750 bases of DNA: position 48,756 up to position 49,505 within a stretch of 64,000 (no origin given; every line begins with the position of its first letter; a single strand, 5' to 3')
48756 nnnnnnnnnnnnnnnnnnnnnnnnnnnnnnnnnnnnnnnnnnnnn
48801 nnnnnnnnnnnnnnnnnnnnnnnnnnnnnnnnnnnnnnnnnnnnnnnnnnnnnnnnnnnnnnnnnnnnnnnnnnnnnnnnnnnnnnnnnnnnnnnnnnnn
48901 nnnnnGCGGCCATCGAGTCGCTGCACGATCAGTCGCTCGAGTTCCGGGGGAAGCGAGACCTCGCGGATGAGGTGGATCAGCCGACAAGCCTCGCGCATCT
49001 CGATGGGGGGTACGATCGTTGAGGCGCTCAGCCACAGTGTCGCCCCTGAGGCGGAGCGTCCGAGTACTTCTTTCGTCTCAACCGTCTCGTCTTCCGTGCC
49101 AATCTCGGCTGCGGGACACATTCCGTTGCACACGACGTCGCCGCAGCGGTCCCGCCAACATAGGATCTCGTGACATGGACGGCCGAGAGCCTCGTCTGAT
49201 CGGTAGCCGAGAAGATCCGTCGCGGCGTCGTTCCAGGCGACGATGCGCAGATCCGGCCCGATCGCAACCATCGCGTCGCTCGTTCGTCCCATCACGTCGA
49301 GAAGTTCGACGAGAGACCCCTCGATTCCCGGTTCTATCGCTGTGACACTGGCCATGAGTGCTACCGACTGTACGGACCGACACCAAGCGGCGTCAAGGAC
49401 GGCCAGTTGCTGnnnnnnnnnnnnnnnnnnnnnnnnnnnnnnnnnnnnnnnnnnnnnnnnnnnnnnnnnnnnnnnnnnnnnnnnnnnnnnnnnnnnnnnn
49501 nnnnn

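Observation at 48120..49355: Hemerythrin-like protein convergent with a PAS-LuxR regulator bearing a five-cysteine cluster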

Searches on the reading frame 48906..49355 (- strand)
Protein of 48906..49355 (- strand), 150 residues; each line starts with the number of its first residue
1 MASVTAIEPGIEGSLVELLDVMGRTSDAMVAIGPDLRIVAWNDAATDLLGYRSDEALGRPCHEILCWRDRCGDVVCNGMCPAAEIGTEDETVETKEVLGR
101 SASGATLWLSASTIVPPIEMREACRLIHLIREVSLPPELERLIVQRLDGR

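Call 19: search_protein_representatives(protein=window:48906-49355:-)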
Query: 150 residues. Proteins with E-value up to 0.001 (for the whole library): 5354; up to 1e-10: 391; up to 1e-30: 11. The best 150 are listed.
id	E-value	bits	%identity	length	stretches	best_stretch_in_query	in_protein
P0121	4.3e-44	166.2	34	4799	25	29-60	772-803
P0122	1.3e-42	161.5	36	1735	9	26-66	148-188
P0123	6.6e-37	142.9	46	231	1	13-147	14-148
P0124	6.0e-35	136.5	34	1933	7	21-64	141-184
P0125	8.6e-34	132.8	57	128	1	4-121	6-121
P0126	1.1e-33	132.5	35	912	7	18-70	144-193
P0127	1.2e-33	132.4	54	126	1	3-116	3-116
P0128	5.1e-33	130.3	46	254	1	14-147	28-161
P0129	3.6e-32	127.5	37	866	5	19-63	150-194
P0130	2.4e-31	124.9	45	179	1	13-134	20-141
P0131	9.2e-31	123.0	57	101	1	1-101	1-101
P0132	1.2e-30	122.6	50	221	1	18-140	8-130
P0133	1.4e-30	122.3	47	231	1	16-150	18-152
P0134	1.6e-30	122.2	35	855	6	18-64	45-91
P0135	1.9e-28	115.4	34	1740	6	18-64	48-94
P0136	1.3e-26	109.5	45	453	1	9-143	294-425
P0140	4.7e-24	101.2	40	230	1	17-147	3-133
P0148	2.9e-22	95.4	37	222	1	14-144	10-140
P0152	1.7e-21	92.9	40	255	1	17-140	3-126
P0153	5.0e-21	91.4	35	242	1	11-143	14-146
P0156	6.5e-21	91.0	37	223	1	17-146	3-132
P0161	3.2e-20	88.8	38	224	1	12-141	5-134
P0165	5.9e-19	84.6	32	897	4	20-144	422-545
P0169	1.6e-18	83.2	36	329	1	18-147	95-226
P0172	2.4e-18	82.7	37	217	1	23-138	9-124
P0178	4.9e-18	81.7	36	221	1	17-133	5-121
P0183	9.5e-18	80.7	37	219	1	20-145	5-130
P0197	1.5e-16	76.8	37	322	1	24-145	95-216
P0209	8.7e-16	74.4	36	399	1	16-133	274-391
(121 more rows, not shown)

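Call 40: search_protein_families(library=pfam, proteins=[P0165, P0136, P0209, P0169, P0197, P0128, P0152, P0183], max_evalue=0.0001)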
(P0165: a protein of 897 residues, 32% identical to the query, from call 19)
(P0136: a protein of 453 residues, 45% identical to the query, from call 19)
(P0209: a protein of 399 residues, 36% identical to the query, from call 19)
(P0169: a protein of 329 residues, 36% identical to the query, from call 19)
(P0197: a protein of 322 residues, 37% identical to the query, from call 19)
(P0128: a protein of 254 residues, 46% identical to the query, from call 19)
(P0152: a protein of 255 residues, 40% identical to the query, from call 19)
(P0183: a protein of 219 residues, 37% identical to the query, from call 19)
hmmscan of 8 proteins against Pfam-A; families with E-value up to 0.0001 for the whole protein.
P0165 (897 aa): 13 families
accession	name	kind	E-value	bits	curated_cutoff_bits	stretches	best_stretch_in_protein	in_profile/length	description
PF13426.13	PAS_9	-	7.7e-80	264.3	27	5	184-286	2-103/103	PAS domain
PF00989.32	PAS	-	4.7e-78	259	22.6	5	292-403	1-113/113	PAS fold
PF08448.16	PAS_4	-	2.6e-74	246.9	23.1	5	180-288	2-109/110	PAS fold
PF13188.13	PAS_8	-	4.8e-46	153.6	21.8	3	549-592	1-44/65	PAS domain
PF08447.18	PAS_3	-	8.7e-43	145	25.6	3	317-399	4-88/89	PAS fold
PF02518.31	HATPase_c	-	8e-31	107.2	26.4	1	788-892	5-110/111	Histidine kinase-, DNA gyrase B-, and HSP90-like ATPase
PF12860.13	PAS_7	-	9e-23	81.1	27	1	299-384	2-94/115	PAS fold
PF24820.1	Diguanyl_cycl_sensor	-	8.6e-12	45.4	28.1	0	183-268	6-97/109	Diguanylate cyclase-like sensor domain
PF00512.31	HisKA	-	2e-08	34.6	26.9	1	678-740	2-64/66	His Kinase A (phospho-acceptor) domain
PF13581.12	HATPase_c_2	-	9.7e-07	29.3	27.4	1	790-867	37-110/127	Histidine kinase-like ATPase domain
PF08670.17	MEKHLA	-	1.5e-06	28.6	23.7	0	186-281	40-138/143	MEKHLA domain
PF24990.1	PAS_13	-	3.2e-06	28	27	0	563-706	3-75/143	ERT1/acuK family PAS domain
PF14598.12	PAS_11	-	3.6e-05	24.1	25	0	325-384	25-83/109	PAS domain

P0136 (453 aa): 5 families
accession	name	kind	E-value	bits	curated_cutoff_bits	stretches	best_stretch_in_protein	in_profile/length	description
PF03704.23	BTAD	-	1.7e-42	145.7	22.1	1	97-242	1-146/146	Bacterial transcriptional activator domain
PF13426.13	PAS_9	-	5.5e-07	30.3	27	1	310-417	2-102/103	PAS domain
PF00486.34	Trans_reg_C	-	3.5e-06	27.4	26.2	1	26-83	11-69/77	Transcriptional regulatory protein, C terminal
PF08448.16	PAS_4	-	4.5e-06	27.3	23.1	1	307-354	3-50/110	PAS fold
PF00989.32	PAS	-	6.1e-06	26.7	22.6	1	308-352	10-54/113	PAS fold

P0209 (399 aa): 5 families
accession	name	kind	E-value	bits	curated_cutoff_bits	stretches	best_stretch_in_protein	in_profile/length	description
PF03704.23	BTAD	-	1.5e-22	81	22.1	1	109-253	1-145/146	Bacterial transcriptional activator domain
PF08448.16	PAS_4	-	2.2e-12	47.6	23.1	1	283-393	4-107/110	PAS fold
PF13426.13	PAS_9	-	3.2e-11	43.8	27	1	288-389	5-99/103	PAS domain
PF00989.32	PAS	-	3.3e-11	43.6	22.6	1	281-327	8-54/113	PAS fold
PF13188.13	PAS_8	-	3.4e-05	24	21.8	1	285-324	12-48/65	PAS domain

P0169 (329 aa): 4 families
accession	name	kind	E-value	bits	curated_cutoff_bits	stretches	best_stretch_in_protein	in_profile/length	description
PF00196.25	GerE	-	7.2e-18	64.4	23.5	1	252-307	2-57/57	Bacterial regulatory proteins, luxR family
PF00989.32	PAS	-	1e-08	35.6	22.6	1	98-142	6-50/113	PAS fold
PF13426.13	PAS_9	-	2.1e-06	28.4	27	1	104-199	2-89/103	PAS domain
PF08448.16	PAS_4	-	2.8e-05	24.7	23.1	1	101-145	3-47/110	PAS fold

P0197 (322 aa): 4 families
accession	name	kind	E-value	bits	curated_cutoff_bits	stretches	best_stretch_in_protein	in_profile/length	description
PF00196.25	GerE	-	8.2e-18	64.2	23.5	1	245-299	3-57/57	Bacterial regulatory proteins, luxR family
PF13426.13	PAS_9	-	2.3e-08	34.7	27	1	98-205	2-102/103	PAS domain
PF08448.16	PAS_4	-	7.4e-08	33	23.1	1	97-208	5-109/110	PAS fold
PF00989.32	PAS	-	3e-07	30.9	22.6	1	93-194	7-103/113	PAS fold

P0128 (254 aa): 6 families
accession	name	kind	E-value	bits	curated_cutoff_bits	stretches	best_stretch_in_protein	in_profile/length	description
PF00196.25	GerE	-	1.4e-15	57.1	23.5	1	194-249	2-57/57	Bacterial regulatory proteins, luxR family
PF00989.32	PAS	-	4.6e-07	30.3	22.6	1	40-79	11-50/113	PAS fold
PF08448.16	PAS_4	-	5.7e-07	30.2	23.1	1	40-127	5-85/110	PAS fold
PF13426.13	PAS_9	-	1.6e-06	28.7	27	1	41-126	2-80/103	PAS domain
PF13188.13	PAS_8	-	5.9e-06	26.4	21.8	1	36-85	7-53/65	PAS domain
PF08281.18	Sigma70_r4_2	-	3.8e-05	23.7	25.7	1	192-236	8-53/54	Sigma-70, region 4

P0152 (255 aa): 5 families
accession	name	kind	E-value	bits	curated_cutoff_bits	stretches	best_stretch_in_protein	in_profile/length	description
PF00072.30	Response_reg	-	1e-20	74.4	30.2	1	133-240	1-109/111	Response regulator receiver domain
PF00989.32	PAS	-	8.6e-10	39.1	22.6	1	7-69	6-69/113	PAS fold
PF13426.13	PAS_9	-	3.4e-09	37.3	27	1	13-120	2-102/103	PAS domain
PF08448.16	PAS_4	-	8e-08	32.9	23.1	1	11-123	4-109/110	PAS fold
PF13188.13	PAS_8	-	1.7e-06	28.2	21.8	1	10-51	9-47/65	PAS domain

P0183 (219 aa): 6 families
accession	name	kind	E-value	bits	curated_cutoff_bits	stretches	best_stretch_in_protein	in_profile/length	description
PF00196.25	GerE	-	5.3e-19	68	23.5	1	159-213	3-57/57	Bacterial regulatory proteins, luxR family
PF13426.13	PAS_9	-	3e-11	43.9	27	1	12-119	2-102/103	PAS domain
PF00989.32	PAS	-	4.9e-08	33.4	22.6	1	10-117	10-112/113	PAS fold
PF08448.16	PAS_4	-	3e-07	31.1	23.1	1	11-122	5-109/110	PAS fold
PF08281.18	Sigma70_r4_2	-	7.9e-06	25.9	25.7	1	158-201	10-54/54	Sigma-70, region 4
PF04545.22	Sigma70_r4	-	3.3e-05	23.8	24.1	1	158-201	4-48/50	Sigma-70, region 4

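Call 47: list_cluster_members(proteins=[P0123, P0133, P0140, P0148, P0153, P0156, P0161, P0172, P0178, P0136])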
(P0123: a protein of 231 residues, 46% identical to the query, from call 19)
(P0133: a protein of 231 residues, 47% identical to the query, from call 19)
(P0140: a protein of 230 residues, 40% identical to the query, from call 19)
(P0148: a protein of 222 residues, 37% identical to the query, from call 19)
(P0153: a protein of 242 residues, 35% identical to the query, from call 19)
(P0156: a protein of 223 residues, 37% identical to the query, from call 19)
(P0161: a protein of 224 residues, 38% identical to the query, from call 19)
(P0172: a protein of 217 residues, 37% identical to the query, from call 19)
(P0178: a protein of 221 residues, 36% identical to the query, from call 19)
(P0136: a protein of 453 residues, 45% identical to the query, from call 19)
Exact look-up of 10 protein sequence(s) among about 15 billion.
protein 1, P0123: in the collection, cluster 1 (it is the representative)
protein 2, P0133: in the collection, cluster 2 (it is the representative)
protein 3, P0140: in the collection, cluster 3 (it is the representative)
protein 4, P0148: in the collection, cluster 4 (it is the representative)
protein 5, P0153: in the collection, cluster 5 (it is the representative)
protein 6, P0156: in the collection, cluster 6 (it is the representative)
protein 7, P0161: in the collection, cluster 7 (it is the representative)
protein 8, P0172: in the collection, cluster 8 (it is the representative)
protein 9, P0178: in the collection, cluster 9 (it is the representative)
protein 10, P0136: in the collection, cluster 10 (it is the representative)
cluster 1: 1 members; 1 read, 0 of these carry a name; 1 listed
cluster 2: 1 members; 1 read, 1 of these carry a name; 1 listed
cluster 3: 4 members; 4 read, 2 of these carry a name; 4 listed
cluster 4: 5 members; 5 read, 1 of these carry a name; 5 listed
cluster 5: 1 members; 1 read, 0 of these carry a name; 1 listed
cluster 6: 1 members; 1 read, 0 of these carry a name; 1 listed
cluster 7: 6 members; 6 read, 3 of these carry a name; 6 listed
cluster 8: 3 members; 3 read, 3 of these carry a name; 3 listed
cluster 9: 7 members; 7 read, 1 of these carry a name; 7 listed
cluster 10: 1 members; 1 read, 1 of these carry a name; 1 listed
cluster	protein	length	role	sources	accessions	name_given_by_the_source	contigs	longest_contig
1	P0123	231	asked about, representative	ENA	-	-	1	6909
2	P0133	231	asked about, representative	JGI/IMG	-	DNA-binding CsgD family transcriptional regulator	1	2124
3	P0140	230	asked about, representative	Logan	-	-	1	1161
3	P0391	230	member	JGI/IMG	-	PAS domain S-box-containing protein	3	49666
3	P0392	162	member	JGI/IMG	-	DNA-binding CsgD family transcriptional regulator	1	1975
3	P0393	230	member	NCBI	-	-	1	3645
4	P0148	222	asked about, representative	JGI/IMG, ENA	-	-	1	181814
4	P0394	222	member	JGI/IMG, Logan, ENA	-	PAS domain S-box-containing protein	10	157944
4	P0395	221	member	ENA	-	-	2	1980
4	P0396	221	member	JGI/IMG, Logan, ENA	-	-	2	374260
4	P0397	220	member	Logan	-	-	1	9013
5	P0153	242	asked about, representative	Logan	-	-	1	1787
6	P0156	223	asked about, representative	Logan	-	-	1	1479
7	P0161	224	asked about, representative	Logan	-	-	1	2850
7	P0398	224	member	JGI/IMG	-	PAS domain S-box-containing protein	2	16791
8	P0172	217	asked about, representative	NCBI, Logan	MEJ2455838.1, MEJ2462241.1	MAG: LuxR C-terminal-related transcriptional regulator [Candidatus Thiodiazotropha sp.]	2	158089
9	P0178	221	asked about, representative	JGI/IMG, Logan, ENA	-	PAS domain S-box-containing protein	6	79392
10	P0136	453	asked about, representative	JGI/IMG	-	PAS domain S-box-containing protein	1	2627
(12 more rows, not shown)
